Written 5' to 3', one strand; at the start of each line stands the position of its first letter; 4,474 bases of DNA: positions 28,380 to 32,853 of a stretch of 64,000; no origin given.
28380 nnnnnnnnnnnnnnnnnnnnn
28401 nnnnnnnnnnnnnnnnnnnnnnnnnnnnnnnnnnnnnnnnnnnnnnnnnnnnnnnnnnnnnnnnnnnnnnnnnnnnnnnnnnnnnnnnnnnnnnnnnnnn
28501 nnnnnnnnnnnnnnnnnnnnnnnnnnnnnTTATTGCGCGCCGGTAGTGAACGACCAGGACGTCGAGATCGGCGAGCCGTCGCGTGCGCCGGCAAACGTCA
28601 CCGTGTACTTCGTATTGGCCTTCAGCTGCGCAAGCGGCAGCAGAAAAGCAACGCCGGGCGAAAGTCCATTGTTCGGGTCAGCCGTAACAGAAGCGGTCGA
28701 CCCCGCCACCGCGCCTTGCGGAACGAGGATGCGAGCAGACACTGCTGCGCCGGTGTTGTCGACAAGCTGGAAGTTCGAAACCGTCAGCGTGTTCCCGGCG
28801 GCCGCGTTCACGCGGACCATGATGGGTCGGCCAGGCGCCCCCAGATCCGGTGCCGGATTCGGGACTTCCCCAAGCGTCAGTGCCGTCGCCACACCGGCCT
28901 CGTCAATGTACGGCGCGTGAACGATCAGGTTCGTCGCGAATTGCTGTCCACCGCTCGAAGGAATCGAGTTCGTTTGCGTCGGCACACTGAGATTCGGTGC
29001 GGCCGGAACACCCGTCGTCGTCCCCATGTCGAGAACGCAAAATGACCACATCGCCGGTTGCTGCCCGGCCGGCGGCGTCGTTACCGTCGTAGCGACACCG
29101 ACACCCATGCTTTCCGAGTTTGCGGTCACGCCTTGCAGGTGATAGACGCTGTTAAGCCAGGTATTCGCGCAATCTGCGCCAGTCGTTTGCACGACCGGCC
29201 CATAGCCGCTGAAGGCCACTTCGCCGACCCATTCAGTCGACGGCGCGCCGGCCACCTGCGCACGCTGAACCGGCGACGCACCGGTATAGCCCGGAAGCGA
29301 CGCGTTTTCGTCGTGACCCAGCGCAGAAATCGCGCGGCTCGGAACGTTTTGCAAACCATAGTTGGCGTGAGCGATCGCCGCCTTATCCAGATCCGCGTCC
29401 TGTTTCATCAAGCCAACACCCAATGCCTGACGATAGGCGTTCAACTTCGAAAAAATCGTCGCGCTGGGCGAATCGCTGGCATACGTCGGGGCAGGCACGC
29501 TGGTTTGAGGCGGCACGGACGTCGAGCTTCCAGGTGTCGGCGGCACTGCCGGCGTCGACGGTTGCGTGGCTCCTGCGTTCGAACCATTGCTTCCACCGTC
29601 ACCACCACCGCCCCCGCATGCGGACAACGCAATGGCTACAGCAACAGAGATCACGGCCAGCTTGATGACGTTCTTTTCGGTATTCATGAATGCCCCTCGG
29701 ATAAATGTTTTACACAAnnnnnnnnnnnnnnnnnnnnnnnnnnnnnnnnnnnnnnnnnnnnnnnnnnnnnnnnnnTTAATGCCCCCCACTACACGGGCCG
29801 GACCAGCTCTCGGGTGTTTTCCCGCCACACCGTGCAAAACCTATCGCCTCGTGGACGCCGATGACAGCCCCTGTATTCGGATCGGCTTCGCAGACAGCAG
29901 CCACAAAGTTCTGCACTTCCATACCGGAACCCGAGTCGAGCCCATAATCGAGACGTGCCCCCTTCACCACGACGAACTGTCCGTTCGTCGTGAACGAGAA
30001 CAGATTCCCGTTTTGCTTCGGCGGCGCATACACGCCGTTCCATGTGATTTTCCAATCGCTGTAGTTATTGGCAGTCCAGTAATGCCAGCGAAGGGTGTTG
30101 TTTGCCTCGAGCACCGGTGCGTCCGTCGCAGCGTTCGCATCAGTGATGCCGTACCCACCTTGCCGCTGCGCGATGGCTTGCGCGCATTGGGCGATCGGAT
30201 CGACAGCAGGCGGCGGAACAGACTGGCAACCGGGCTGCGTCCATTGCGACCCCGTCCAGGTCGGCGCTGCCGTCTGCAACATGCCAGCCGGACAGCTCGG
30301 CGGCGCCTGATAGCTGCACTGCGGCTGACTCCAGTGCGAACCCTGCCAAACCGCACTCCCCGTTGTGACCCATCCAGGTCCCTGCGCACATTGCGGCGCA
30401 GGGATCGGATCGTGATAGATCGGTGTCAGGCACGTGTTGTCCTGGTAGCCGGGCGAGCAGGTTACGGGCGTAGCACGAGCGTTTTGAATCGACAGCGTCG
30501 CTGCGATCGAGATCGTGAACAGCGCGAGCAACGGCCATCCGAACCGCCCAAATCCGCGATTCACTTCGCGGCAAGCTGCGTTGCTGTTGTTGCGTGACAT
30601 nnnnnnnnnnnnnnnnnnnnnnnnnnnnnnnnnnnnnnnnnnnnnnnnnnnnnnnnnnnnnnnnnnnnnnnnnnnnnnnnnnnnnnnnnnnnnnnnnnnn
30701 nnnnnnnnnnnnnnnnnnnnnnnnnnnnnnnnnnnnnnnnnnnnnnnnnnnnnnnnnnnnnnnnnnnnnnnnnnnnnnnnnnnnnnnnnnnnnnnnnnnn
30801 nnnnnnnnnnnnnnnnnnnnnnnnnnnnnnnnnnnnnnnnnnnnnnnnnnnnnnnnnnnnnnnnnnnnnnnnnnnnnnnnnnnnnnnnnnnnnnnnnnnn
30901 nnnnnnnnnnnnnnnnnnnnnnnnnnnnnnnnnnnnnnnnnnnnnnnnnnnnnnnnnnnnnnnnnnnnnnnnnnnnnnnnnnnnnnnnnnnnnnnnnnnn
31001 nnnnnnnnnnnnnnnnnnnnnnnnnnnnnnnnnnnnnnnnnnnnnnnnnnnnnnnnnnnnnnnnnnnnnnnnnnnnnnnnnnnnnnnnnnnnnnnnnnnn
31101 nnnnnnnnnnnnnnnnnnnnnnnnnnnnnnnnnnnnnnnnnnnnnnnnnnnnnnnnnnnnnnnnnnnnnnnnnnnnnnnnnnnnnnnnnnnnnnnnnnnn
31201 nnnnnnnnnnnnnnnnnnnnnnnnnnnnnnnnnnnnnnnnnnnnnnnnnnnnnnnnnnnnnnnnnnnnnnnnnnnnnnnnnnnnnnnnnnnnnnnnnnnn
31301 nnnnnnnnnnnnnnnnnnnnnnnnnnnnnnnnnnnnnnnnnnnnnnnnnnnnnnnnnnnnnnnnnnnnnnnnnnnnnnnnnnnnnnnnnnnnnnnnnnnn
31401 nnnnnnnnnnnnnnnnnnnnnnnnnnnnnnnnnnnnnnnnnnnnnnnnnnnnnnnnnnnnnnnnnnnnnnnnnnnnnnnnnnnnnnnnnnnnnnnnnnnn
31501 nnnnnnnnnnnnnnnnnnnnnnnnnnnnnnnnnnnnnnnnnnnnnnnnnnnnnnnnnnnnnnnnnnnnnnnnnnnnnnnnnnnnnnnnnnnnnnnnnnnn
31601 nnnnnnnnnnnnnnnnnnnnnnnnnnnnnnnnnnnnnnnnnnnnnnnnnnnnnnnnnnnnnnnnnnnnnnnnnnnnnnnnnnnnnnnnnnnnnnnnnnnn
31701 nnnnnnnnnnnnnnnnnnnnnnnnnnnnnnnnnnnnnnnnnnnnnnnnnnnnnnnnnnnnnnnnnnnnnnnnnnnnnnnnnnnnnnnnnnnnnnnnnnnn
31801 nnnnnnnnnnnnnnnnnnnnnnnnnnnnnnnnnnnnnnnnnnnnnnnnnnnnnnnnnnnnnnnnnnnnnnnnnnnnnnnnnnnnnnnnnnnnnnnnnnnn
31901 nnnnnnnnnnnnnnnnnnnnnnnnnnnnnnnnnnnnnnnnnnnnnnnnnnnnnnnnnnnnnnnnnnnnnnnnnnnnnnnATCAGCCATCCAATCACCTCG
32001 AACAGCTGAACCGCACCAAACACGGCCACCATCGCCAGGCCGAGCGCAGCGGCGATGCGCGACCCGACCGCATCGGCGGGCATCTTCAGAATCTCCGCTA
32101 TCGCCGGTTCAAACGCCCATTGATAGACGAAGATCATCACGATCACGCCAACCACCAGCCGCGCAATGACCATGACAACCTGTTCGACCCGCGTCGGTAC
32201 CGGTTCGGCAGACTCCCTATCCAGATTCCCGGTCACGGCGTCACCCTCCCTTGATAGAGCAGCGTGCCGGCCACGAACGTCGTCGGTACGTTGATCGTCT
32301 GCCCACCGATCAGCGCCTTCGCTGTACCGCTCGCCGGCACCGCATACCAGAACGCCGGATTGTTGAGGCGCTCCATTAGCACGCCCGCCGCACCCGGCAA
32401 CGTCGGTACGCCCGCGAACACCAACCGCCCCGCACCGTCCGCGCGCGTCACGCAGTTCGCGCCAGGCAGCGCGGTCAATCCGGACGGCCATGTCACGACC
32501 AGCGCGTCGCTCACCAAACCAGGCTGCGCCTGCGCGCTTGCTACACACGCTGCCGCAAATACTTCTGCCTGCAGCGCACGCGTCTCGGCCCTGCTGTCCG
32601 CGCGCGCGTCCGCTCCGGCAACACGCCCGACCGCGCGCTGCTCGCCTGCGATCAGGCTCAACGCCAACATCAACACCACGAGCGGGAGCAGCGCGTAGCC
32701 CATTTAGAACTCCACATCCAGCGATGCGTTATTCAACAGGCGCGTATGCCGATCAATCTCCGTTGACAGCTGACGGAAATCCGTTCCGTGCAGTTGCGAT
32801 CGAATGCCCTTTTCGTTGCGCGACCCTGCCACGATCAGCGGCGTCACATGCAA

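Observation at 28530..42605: IncI/R64-type thin-pilus (type IVb) cluster fused to a VirB-type (MPF-T) conjugation operon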

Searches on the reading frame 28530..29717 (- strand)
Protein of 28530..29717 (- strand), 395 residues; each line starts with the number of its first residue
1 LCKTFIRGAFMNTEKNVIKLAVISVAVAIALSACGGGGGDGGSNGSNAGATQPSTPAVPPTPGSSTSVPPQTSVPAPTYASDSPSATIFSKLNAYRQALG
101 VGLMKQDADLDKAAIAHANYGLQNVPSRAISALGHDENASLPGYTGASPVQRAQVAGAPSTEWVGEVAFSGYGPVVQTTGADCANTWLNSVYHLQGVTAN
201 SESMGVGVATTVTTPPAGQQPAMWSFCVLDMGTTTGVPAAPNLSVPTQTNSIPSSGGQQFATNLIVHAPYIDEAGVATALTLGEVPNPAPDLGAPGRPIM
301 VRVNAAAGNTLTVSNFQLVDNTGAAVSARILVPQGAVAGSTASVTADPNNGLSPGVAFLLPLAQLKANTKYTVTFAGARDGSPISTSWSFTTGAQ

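Call 5: search_protein_families(library=pfam, proteins=[window:28530-29717:-], max_evalue=0.01)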
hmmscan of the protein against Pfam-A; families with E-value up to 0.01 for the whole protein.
window:28530-29717:- (395 aa): 2 families
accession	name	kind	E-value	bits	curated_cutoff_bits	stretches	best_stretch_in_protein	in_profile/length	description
PF00188.32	CAP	-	2.2e-07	32.1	21.1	1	90-210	2-104/117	Cysteine-rich secretory protein family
PF13205.12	Big_5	-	0.0017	19.5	23.6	1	355-392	63-105/105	Bacterial Ig-like domain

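Call 58: search_protein_families(library=ncbifam, proteins=[window:28530-29687:-], max_evalue=0.001)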
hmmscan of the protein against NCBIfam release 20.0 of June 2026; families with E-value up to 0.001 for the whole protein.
window:28530-29687:- (385 aa): 1 family
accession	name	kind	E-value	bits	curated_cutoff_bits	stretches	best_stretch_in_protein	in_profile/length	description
NF033865.1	fusolisin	equivalog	1.6e-05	23.2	999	1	5-77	3-74/1006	fusolisin family autotransporter serine protease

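Call 67: search_protein_families(library=phrogs, proteins=[window:28530-29687:-], max_evalue=0.001)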
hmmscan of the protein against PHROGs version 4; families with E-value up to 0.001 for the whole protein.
window:28530-29687:- (385 aa): 2 families
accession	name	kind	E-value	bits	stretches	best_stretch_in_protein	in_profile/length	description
phrog_22467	-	unknown function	0.00069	20.4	0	10-53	3-46/268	-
phrog_542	-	unknown function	0.00091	20.8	0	6-52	3-52/97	-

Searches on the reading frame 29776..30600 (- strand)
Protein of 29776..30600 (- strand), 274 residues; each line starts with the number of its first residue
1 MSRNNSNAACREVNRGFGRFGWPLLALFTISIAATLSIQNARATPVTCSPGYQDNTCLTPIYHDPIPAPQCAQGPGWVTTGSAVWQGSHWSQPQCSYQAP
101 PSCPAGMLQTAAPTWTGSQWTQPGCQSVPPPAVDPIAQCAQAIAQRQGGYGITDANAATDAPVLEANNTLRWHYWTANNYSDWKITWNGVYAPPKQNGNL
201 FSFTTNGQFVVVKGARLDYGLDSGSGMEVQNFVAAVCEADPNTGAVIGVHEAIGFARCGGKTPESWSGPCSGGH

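Call 5: search_protein_families(library=pfam, proteins=[window:29776-30600:-], max_evalue=0.01)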
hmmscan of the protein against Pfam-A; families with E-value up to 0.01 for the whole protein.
window:29776-30600:- (274 aa): 1 family
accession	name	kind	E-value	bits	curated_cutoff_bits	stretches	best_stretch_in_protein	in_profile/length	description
PF25335.1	GRDP_C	-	0.0066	17.1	27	1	143-236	35-119/143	Glycine Rich Domain Protein C-terminal domain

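Call 58: search_protein_families(library=ncbifam, proteins=[window:29776-30600:-], max_evalue=0.001)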
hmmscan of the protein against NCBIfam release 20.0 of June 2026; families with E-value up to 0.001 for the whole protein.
window:29776-30600:- (274 aa): 0 families

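Call 67: search_protein_families(library=phrogs, proteins=[window:29776-30600:-], max_evalue=0.001)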
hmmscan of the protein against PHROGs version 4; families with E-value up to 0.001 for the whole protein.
window:29776-30600:- (274 aa): 0 families

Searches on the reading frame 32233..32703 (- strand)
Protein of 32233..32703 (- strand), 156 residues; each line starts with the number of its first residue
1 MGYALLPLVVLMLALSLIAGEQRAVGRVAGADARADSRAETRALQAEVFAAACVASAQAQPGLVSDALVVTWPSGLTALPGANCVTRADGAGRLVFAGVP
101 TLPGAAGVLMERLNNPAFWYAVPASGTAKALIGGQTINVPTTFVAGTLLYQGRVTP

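Call 5: search_protein_families(library=pfam, proteins=[window:32233-32703:-], max_evalue=0.01)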
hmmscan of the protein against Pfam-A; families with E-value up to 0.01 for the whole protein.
window:32233-32703:- (156 aa): 0 families

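Call 58: search_protein_families(library=ncbifam, proteins=[window:32233-32703:-], max_evalue=0.001)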
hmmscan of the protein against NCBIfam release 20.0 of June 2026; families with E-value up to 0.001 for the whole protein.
window:32233-32703:- (156 aa): 0 families

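Call 67: search_protein_families(library=phrogs, proteins=[window:32233-32703:-], max_evalue=0.001)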
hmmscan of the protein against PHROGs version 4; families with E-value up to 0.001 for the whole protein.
window:32233-32703:- (156 aa): 0 families
